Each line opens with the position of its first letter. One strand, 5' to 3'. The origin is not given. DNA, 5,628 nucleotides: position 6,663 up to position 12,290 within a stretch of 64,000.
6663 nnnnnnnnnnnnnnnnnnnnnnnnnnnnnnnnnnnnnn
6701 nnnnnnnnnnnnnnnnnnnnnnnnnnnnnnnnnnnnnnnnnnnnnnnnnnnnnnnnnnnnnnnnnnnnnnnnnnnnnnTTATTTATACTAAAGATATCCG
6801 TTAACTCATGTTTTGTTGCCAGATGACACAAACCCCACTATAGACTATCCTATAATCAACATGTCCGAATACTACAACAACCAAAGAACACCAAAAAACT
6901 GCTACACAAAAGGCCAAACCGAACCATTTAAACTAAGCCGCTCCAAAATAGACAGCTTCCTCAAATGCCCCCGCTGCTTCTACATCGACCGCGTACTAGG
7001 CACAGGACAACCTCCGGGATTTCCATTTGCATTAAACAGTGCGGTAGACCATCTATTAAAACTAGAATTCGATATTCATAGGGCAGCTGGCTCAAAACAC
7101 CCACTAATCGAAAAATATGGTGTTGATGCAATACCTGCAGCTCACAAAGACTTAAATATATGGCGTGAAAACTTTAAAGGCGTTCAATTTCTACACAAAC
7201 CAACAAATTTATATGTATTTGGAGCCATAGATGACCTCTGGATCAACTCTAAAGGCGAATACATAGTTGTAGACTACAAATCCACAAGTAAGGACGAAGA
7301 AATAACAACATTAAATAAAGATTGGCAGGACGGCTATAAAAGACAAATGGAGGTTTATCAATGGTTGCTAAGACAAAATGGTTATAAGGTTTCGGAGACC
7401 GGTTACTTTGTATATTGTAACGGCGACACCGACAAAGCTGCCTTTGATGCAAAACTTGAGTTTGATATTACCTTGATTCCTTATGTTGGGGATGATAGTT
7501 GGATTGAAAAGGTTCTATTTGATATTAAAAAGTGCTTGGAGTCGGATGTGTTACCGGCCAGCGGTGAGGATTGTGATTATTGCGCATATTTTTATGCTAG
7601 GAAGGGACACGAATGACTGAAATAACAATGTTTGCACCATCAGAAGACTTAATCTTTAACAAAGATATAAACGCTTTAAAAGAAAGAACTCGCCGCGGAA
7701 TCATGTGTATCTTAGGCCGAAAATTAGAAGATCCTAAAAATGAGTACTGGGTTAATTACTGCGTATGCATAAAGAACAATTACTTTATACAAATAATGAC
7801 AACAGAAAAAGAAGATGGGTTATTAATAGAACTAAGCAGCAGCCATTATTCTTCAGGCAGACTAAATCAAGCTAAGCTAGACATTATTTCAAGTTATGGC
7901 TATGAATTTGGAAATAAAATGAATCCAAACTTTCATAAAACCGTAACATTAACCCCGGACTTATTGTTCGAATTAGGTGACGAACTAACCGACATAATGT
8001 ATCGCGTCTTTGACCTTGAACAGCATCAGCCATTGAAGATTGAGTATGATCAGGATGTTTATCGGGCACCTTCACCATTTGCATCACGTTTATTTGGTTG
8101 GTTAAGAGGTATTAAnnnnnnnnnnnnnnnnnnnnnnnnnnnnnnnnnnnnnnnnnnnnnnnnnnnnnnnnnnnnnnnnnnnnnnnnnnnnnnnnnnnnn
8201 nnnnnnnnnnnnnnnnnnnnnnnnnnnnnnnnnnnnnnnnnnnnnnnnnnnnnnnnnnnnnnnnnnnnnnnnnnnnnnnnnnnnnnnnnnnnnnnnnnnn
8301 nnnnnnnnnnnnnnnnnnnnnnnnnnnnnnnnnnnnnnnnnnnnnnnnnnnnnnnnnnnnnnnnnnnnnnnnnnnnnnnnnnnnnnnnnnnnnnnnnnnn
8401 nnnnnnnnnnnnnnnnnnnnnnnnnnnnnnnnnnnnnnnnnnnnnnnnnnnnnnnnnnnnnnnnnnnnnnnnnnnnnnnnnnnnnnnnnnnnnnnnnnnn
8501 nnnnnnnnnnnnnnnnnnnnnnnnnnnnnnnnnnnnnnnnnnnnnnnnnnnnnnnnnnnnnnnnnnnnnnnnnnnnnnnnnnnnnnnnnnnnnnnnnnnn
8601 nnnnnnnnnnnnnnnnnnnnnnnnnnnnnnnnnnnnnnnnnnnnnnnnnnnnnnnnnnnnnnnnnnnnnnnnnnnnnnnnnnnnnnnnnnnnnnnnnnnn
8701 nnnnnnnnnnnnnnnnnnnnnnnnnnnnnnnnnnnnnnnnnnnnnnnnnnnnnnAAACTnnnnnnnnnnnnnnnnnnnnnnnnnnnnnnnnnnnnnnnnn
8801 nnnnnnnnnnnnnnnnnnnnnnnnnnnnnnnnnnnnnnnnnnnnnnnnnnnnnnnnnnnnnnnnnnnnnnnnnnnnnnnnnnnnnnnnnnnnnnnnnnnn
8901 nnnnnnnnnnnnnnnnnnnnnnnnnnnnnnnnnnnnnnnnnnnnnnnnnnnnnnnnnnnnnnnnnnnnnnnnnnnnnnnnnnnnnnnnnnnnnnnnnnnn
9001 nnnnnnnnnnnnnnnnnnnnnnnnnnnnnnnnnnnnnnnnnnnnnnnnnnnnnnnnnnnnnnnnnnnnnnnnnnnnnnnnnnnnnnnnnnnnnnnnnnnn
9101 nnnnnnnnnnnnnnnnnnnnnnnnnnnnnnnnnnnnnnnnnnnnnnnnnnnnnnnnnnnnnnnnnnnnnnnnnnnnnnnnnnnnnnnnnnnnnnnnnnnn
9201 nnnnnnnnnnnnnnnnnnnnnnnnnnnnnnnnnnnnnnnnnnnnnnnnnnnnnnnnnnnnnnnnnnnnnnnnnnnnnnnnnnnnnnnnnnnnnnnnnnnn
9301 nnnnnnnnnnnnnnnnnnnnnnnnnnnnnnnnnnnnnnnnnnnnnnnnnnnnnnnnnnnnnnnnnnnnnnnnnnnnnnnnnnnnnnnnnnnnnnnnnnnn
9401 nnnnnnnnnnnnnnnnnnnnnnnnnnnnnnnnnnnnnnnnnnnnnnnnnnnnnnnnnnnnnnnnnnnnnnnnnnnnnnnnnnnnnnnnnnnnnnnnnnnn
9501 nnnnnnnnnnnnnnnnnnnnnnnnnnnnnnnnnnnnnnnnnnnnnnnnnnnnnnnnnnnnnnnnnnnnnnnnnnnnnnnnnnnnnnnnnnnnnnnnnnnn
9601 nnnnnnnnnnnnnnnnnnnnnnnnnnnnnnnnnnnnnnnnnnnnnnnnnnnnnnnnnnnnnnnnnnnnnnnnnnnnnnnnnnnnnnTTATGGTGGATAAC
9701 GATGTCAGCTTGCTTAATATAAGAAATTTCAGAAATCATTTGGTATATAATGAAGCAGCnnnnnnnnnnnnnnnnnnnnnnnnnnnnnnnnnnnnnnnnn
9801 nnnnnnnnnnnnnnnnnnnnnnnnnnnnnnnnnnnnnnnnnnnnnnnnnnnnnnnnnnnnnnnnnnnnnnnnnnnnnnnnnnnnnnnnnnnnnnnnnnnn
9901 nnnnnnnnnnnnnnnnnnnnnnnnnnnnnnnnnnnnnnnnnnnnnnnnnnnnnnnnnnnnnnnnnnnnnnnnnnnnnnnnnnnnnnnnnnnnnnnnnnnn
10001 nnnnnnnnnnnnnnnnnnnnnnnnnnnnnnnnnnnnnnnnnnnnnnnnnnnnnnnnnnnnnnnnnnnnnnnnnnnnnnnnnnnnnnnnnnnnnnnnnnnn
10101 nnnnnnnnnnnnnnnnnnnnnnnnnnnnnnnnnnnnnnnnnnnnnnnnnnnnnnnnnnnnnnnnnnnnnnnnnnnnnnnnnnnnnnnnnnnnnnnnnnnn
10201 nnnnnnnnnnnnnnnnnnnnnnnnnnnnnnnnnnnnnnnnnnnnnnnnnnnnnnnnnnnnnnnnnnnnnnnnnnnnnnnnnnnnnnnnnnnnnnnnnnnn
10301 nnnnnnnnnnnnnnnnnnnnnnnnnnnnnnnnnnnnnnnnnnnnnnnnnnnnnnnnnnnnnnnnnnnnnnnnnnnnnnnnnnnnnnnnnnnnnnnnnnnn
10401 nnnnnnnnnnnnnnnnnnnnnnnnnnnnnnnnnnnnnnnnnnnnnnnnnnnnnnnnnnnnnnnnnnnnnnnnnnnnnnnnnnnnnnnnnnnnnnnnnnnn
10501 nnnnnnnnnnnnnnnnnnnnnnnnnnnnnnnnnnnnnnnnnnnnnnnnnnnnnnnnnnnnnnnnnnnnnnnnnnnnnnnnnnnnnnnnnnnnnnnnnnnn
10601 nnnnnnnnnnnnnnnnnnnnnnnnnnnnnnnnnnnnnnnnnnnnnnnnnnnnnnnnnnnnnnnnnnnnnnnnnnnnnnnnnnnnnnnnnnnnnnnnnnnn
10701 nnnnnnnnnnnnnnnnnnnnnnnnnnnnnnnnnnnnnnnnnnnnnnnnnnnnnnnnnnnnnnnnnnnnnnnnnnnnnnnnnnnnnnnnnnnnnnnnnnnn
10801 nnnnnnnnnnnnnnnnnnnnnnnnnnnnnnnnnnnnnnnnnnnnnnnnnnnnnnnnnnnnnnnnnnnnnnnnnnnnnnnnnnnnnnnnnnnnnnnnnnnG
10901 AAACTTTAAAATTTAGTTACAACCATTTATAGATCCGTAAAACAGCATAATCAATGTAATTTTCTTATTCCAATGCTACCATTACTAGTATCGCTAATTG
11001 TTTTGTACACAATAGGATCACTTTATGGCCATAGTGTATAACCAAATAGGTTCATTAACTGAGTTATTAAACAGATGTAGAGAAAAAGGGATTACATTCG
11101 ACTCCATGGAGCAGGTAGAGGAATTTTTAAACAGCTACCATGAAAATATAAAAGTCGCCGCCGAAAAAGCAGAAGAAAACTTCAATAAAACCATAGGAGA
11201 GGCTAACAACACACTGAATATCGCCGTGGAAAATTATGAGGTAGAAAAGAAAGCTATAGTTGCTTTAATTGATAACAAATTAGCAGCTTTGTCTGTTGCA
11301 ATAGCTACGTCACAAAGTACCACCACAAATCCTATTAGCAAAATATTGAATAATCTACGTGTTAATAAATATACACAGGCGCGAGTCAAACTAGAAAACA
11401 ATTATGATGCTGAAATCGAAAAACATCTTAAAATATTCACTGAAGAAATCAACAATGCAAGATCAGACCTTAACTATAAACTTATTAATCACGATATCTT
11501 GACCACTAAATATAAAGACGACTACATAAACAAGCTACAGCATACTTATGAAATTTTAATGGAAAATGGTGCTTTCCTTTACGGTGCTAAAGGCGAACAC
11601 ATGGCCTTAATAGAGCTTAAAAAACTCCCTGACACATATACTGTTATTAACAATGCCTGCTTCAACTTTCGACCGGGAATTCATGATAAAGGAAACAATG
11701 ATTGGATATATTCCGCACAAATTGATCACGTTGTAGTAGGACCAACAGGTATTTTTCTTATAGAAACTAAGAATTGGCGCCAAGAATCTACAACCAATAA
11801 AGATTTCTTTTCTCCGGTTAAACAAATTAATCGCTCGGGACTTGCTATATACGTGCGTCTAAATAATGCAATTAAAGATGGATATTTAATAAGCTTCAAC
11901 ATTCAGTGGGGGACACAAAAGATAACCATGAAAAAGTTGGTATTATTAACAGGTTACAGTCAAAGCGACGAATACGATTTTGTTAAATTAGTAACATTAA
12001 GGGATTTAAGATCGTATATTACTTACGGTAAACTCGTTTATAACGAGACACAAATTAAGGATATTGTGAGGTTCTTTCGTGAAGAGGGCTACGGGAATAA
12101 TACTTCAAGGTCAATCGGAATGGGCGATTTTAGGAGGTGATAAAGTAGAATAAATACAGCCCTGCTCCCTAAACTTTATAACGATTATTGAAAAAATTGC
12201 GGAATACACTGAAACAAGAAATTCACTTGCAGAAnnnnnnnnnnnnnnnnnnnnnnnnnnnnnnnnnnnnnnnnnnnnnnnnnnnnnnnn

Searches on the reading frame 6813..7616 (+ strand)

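Call 18: search_protein_families(library=pfam, proteins=[window:6813-7616:+], max_evalue=0.001)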
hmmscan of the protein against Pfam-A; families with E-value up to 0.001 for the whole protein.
window:6813-7616:+ (267 aa): 2 families
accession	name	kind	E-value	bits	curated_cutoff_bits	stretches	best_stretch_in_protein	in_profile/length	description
PF12705.13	PDDEXK_1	-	9.5e-15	55.6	22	1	124-259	117-242/247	PD-(D/E)XK nuclease superfamily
PF12684.13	DUF3799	-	0.00064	20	26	0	144-257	116-230/233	PDDEXK-like domain of unknown function (DUF3799)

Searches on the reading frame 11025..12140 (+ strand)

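Call 17: search_protein_families(library=pfam, proteins=[window:11025-12140:+], max_evalue=0.001)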
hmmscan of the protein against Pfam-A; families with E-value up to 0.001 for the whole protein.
window:11025-12140:+ (371 aa): 1 family
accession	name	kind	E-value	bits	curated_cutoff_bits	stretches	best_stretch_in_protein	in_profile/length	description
PF08378.17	NERD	-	1.4e-14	55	22.1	1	187-279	2-95/111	Nuclease-related domain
